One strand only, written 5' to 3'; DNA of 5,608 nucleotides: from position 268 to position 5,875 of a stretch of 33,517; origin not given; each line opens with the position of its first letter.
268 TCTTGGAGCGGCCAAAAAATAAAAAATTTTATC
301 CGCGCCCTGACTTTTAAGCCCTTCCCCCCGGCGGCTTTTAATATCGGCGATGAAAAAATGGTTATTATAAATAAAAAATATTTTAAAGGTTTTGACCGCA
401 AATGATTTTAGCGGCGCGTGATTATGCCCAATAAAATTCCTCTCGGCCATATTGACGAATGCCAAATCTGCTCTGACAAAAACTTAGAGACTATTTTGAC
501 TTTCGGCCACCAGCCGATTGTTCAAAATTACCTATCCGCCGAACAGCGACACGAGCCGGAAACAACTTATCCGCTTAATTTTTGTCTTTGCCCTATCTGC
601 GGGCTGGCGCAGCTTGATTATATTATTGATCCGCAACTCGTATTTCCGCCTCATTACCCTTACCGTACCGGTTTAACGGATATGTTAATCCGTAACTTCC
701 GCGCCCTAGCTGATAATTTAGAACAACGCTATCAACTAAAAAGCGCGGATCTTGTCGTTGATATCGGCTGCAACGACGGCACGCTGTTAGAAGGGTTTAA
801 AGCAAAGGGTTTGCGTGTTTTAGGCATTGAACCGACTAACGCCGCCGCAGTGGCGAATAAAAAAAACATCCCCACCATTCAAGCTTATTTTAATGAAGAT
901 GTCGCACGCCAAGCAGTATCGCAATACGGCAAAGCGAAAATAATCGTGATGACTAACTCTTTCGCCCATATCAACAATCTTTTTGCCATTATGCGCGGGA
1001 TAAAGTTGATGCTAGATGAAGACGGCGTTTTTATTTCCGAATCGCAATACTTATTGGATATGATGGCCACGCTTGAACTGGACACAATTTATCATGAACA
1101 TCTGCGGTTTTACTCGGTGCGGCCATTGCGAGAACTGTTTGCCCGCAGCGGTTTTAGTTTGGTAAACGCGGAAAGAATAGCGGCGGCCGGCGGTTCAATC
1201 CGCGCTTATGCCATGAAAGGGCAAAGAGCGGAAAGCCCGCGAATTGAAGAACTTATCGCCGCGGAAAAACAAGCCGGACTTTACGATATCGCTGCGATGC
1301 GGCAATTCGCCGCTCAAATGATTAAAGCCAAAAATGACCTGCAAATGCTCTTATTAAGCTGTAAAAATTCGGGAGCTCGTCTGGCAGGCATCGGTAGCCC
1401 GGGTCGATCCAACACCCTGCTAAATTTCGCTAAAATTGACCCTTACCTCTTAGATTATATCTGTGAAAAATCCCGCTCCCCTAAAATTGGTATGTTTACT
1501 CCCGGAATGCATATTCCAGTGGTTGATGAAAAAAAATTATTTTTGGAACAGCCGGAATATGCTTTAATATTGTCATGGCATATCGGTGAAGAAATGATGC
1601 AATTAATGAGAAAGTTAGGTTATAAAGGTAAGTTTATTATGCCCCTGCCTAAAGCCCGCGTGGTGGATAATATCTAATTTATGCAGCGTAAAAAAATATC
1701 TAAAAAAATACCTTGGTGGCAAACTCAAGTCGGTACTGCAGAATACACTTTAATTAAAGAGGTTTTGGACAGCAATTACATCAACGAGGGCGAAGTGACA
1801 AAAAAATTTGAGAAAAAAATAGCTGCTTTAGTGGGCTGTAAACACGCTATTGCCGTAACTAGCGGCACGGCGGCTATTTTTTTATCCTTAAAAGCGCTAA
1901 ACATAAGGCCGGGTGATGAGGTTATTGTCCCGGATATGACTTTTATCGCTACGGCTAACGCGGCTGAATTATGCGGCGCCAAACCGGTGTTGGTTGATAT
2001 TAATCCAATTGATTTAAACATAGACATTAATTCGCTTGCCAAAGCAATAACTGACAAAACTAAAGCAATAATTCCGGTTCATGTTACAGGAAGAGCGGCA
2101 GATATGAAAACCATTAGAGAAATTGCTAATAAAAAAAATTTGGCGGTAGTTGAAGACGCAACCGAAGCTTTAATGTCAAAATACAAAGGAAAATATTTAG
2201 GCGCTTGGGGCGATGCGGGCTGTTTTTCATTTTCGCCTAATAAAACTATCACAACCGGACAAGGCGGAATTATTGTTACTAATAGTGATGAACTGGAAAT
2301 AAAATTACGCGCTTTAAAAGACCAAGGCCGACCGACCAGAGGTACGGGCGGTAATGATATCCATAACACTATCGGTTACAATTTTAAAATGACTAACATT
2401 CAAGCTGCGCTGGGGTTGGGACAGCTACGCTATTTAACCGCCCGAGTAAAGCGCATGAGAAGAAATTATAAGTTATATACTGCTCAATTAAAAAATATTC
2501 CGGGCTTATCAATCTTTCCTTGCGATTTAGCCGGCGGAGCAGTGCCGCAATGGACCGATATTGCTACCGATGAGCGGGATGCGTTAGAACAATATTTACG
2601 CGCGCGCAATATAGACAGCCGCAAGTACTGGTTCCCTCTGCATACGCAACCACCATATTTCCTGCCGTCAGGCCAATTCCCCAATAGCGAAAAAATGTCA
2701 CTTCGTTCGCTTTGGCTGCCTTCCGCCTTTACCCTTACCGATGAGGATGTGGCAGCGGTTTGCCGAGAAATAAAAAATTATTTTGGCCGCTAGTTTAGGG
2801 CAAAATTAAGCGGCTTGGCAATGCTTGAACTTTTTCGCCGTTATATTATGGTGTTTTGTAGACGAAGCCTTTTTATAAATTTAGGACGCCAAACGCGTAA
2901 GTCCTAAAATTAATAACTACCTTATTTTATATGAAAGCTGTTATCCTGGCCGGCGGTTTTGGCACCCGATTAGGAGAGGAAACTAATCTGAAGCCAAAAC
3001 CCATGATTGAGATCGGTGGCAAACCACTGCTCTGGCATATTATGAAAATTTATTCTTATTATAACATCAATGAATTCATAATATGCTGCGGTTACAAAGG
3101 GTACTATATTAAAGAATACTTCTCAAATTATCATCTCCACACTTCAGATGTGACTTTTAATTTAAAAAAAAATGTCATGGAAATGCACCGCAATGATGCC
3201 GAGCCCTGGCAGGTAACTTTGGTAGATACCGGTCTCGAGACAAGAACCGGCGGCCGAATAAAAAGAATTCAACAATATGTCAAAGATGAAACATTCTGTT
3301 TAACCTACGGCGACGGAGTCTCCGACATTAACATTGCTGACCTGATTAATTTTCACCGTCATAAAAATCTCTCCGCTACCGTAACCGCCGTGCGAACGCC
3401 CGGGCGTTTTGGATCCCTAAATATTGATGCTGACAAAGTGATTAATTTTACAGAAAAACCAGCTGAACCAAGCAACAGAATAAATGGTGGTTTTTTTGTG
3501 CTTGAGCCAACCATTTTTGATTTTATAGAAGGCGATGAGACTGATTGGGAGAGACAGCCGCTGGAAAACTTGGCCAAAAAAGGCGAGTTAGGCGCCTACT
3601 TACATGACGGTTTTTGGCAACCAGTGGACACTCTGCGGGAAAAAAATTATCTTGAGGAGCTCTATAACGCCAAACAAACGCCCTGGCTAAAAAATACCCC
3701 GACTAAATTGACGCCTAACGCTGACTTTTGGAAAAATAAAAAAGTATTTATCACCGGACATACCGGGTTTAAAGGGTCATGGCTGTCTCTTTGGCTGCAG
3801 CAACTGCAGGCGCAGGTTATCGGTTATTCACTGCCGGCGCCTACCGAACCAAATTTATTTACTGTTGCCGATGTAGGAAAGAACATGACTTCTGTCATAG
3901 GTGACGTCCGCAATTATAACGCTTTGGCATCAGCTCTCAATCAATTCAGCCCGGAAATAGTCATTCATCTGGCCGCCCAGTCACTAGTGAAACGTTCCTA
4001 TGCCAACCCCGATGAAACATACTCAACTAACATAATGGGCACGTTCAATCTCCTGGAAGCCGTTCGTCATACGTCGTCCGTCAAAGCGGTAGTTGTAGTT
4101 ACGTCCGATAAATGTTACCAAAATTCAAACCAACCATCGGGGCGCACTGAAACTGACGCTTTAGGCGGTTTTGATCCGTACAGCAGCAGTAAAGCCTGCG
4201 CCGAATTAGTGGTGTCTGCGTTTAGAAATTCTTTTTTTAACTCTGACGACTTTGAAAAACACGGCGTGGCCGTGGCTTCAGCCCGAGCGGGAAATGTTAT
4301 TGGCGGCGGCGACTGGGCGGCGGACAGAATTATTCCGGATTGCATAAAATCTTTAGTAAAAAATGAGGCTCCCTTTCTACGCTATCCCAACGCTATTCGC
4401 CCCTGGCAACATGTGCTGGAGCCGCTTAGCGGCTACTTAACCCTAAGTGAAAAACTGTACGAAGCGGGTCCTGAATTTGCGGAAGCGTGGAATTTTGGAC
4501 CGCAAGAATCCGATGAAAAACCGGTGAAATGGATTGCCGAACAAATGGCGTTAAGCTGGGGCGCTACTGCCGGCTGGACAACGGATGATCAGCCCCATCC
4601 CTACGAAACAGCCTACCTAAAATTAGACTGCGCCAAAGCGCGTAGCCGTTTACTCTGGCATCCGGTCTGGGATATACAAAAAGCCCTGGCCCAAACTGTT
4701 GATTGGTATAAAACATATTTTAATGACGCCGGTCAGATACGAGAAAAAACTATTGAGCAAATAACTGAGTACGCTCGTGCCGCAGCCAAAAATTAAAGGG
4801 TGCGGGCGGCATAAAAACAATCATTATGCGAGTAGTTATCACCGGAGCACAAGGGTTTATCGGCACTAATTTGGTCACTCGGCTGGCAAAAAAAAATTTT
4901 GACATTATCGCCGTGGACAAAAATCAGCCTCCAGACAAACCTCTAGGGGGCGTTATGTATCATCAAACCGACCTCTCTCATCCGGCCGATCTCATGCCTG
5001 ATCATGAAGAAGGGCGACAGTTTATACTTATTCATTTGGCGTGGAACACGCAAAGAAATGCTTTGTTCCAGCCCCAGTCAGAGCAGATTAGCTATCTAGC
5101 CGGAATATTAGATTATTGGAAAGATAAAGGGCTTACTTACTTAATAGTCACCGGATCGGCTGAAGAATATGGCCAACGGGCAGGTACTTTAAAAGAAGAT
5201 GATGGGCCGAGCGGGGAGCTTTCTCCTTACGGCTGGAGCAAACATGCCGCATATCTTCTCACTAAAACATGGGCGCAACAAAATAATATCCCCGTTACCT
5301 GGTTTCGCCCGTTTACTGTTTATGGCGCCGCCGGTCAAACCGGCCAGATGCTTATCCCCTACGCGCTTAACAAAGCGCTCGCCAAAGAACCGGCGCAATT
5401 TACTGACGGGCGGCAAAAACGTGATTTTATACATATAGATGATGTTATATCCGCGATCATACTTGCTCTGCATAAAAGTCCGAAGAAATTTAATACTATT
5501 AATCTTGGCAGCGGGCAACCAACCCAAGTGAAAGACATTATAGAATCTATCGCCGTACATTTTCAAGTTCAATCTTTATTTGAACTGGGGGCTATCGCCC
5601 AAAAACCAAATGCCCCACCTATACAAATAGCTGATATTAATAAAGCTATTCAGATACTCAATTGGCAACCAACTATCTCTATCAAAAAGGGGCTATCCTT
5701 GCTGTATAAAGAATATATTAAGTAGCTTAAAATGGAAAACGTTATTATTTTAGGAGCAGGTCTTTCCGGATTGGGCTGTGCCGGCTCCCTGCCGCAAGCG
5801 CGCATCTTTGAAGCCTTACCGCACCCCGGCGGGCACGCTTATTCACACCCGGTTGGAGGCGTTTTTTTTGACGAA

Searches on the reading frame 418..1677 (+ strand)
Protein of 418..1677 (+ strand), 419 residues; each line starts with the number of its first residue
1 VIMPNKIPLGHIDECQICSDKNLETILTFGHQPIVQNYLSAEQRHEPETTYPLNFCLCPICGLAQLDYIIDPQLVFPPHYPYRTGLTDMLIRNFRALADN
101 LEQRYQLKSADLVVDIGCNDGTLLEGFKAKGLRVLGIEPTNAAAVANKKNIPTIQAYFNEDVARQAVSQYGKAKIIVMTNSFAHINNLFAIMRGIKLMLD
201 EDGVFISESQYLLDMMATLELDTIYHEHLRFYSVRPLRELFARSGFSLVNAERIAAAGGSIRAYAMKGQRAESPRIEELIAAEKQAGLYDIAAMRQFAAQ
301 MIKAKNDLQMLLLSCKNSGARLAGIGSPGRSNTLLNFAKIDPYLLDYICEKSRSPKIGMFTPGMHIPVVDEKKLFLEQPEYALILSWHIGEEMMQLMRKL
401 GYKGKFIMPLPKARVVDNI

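Call 14: search_protein_families(library=pfam, proteins=[window:418-1677:+], max_evalue=0.001)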
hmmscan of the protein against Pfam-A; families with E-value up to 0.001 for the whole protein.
window:418-1677:+ (419 aa): 6 families
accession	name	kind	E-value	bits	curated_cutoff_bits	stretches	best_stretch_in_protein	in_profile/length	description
PF08484.17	Methyltransf_14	-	2e-41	141.9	23.5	1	257-411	3-160/160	C-methyltransferase C-terminal domain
PF13489.12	Methyltransf_23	-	4.7e-17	62.6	27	1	92-249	4-162/164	Methyltransferase domain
PF08421.16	Methyltransf_13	-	6.4e-17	61.9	31.3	1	15-76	1-62/62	Putative zinc binding domain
PF08242.18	Methyltransf_12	-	3.4e-08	34.5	30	1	114-205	1-98/98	Methyltransferase domain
PF08241.18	Methyltransf_11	-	0.00016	22.7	21.2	1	114-206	1-94/95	Methyltransferase domain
PF13649.12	Methyltransf_25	-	0.0003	21.9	27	1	113-203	1-97/97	Methyltransferase domain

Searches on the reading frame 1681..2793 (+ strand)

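Call 14: search_protein_families(library=pfam, proteins=[window:1681-2793:+], max_evalue=0.001)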
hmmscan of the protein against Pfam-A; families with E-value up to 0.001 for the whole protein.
window:1681-2793:+ (370 aa): 5 families
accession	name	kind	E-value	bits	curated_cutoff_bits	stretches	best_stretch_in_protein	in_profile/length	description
PF01041.23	DegT_DnrJ_EryC1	-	1.4e-107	360.5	19.8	1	21-364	7-359/360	DegT/DnrJ/EryC1/StrS aminotransferase family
PF00155.27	Aminotran_1_2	-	7.6e-14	52.1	19.7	1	38-159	42-185/361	Aminotransferase class I and II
PF01053.26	Cys_Met_Meta_PP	-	9.3e-13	47.9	27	1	40-161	54-175/381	Cys/Met metabolism PLP-dependent enzyme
PF01212.27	Beta_elim_lyase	-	1.1e-11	45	27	1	36-274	30-269/288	Beta-eliminating lyase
PF00266.25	Aminotran_5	-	2.8e-09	36.9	21.5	1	40-278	45-299/371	Aminotransferase class-V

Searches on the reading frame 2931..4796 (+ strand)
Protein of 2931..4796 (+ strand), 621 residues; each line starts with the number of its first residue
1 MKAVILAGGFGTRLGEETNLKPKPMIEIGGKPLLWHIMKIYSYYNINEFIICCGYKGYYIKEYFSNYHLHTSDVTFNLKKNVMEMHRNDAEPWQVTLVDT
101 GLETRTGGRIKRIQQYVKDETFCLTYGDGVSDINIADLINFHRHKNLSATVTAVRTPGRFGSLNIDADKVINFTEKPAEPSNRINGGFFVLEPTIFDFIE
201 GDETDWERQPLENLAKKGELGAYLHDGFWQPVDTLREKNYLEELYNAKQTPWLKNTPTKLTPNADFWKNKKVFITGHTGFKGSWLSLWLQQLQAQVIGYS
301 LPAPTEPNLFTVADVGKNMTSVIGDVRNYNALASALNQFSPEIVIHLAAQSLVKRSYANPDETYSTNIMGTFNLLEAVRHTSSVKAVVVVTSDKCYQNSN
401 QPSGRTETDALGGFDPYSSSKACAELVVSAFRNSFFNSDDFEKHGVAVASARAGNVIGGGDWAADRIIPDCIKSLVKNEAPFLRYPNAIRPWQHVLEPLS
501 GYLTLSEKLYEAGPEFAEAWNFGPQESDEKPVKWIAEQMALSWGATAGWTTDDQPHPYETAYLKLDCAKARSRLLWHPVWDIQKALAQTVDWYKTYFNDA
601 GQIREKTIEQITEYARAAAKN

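Call 14: search_protein_families(library=pfam, proteins=[window:2931-4796:+], max_evalue=0.001)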
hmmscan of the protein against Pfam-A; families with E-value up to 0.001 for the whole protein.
window:2931-4796:+ (621 aa): 8 families
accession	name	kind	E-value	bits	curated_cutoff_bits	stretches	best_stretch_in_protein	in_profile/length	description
PF16363.11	GDP_Man_Dehyd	-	9.9e-32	111.1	27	1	273-587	1-330/332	GDP-mannose 4,6 dehydratase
PF01370.27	Epimerase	-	1.8e-29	103.3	20.9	1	272-509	1-228/240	NAD dependent epimerase/dehydratase family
PF00483.29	NTP_transferase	-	2.3e-20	73.7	21.2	1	2-204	1-194/245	Nucleotidyl transferase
PF02719.21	Polysacc_synt_2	-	5.4e-15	55.8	20.2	1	306-458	33-173/293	Polysaccharide biosynthesis protein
PF01073.25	3Beta_HSD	-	7.8e-09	35.4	22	1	274-434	2-163/280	3-beta hydroxysteroid dehydrogenase/isomerase family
PF12804.13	NTP_transf_3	-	8.7e-09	36.2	27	1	3-57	1-50/160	MobA-like NTP transferase domain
PF04321.23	RmlD_sub_bind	-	5.6e-06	26.1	27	1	271-430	2-138/287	RmlD substrate binding domain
PF07993.18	NAD_binding_4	-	0.00031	20.4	20.1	1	342-432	90-192/258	Male sterility protein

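Call 64: search_protein_families(library=ncbifam, proteins=[window:2931-4796:+], max_evalue=0.00001)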
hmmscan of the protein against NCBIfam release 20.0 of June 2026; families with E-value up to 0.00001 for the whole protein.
window:2931-4796:+ (621 aa): 36 families (the best 25 are shown)
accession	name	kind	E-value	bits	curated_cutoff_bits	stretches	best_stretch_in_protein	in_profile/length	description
TIGR02622.1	CDP_4_6_dhtase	equivalog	2e-146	487.7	278.45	1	266-614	1-351/352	CDP-glucose 4,6-dehydratase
TIGR02623.1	G1P_cyt_trans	equivalog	1.1e-126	421.5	300.25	1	1-252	1-252/255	glucose-1-phosphate cytidylyltransferase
TIGR01181.1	dTDP_gluc_dehyt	equivalog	4.2e-31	108.2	365.1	1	272-595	2-313/321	dTDP-glucose 4,6-dehydratase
TIGR03992.1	Arch_glmU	subfamily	2.8e-27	95.6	292.1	1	1-201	1-178/393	bifunctional sugar-1-phosphate nucleotidylyltransferase/acetyltransferase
NF049965.1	GlMnHpPGnyltfHddC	equivalog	1.4e-22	80.4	300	2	1-83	1-82/221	D-glycero-D-manno-heptose 1-phosphate guanosyltransferase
NF041313.1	UDPGP_AglF_Halo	equivalog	1.5e-21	77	400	1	1-198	1-181/234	UTP--glucose-1-phosphate uridylyltransferase AglF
NF052502.1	man1P_GTase_Rv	exception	3.9e-21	75.3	440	1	2-234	2-219/352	mannose-1-phosphate guanylyltransferase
TIGR01179.1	galE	equivalog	9e-20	70.8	262.3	1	271-594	1-326/332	UDP-glucose 4-epimerase GalE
NF041173.1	Sug_nt_acttase_Thmprot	equivalog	8.2e-18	64.5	600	1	1-201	1-178/405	bifunctional sugar-1-phosphate nucleotidylyltransferase/acetyltransferase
TIGR04180.1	EDH_00030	hypoth_equivalog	1.1e-16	60.7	475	1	272-435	1-163/297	NAD-dependent 4,6-dehydratase LegB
TIGR01208.1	rmlA_long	equivalog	4.2e-15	55.5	320.25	1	2-201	1-184/353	glucose-1-phosphate thymidylyltransferase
NF007490.0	PRK10084.1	subfamily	1.2e-14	54.1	649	1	271-432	2-182/361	dTDP-glucose 4,6-dehydratase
NF045761.1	NAMPUrTaseMurU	equivalog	1.5e-14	54.4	250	1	1-238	1-220/226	N-acetylmuramate alpha-1-phosphate uridylyltransferase MurU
TIGR01472.1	gmd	equivalog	7.3e-14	51.7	415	1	270-435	1-173/342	GDP-mannose 4,6-dehydratase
NF007582.0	PRK10217.1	equivalog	2.7e-13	49.7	698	1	270-432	2-175/355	dTDP-glucose 4,6-dehydratase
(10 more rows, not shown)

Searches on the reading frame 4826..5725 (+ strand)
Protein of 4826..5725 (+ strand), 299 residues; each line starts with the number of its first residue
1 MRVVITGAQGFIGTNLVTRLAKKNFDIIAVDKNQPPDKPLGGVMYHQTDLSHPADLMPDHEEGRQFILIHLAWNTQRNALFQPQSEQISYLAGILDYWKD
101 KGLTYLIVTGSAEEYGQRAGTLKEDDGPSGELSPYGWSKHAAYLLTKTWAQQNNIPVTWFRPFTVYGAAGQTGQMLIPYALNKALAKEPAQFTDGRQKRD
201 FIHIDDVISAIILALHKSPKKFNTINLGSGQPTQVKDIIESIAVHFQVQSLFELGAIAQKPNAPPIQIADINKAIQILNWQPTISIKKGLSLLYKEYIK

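Call 14: search_protein_families(library=pfam, proteins=[window:4826-5725:+], max_evalue=0.001)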
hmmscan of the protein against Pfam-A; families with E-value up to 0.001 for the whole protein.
window:4826-5725:+ (299 aa): 6 families
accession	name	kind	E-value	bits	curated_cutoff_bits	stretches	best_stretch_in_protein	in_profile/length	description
PF01370.27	Epimerase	-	1.7e-38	132.8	20.9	1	3-228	1-240/240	NAD dependent epimerase/dehydratase family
PF16363.11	GDP_Man_Dehyd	-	1.1e-24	88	27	1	104-290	122-329/332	GDP-mannose 4,6 dehydratase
PF01073.25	3Beta_HSD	-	2e-06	27.5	22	1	4-217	1-231/280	3-beta hydroxysteroid dehydrogenase/isomerase family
PF04321.23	RmlD_sub_bind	-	2e-06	27.5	27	1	1-76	1-63/287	RmlD substrate binding domain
PF07993.18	NAD_binding_4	-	1.2e-05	25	20.1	0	133-185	175-230/258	Male sterility protein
PF00106.31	adh_short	-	3.3e-05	23.9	26.6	0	3-35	3-35/195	short chain dehydrogenase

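Call 64: search_protein_families(library=ncbifam, proteins=[window:4826-5725:+], max_evalue=0.00001)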
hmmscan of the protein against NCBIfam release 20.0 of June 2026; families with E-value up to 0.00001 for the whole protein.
window:4826-5725:+ (299 aa): 18 families
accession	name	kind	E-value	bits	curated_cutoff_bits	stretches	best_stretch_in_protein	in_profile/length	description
TIGR02197.1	heptose_epim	equivalog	3.5e-23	82.2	274.6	1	3-290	1-306/316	ADP-glyceromanno-heptose 6-epimerase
TIGR04180.1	EDH_00030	hypoth_equivalog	2.1e-20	73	475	1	94-284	104-296/297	NAD-dependent 4,6-dehydratase LegB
TIGR01181.1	dTDP_gluc_dehyt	equivalog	3.1e-19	69.2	365.1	1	113-297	127-311/321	dTDP-glucose 4,6-dehydratase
TIGR01179.1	galE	equivalog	4.5e-19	68.4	262.3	1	2-284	1-311/332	UDP-glucose 4-epimerase GalE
NF008360.0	PRK11150.1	equivalog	2.5e-14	53.2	452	1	3-247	2-255/310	ADP-glyceromanno-heptose 6-epimerase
NF047922.1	GDPFucSynFcl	equivalog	2.8e-14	53.3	500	1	192-298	200-302/308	GDP-L-fucose synthase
TIGR01777.1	yfcH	hypoth_equivalog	1.1e-10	41.6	207.35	0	150-253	150-248/292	TIGR01777 family oxidoreductase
NF050030.1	thlkprotThyD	equivalog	9.9e-10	38.1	400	0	1-34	1-34/305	thylakoid membrane protein ThyD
NF042422.1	oxyalk_red_OleD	equivalog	4.1e-09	36.3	580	1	1-240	1-244/329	2-alkyl-3-oxoalkanoate reductase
NF011728.1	PRK15181.1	equivalog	1.5e-08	34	760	1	93-298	123-338/348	Vi polysaccharide biosynthesis UDP-N-acetylglucosaminuronic acid C-4 epimerase TviC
NF008872.0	PRK11908.1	equivalog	2.7e-08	33.2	294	0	148-218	162-240/349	bifunctional UDP-4-keto-pentose/UDP-xylose synthase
NF042423.1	oxyalk_red_Shew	equivalog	2.8e-08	33.2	580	1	2-217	10-223/331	2-alkyl-3-oxoalkanoate reductase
NF007956.0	PRK10675.1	subfamily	3.3e-08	33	394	0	99-286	112-318/338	UDP-glucose 4-epimerase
NF047837.1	UDPAcbARedWbcJ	equivalog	6.8e-08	31.8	500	0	1-31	1-32/372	UDP-2-acetamido-2,6-beta-L-arabino-hexul-4-ose reductase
NF041015.1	UDPsulfquin_syn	equivalog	1.3e-07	31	575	0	1-32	1-32/384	UDP-sulfoquinovose synthase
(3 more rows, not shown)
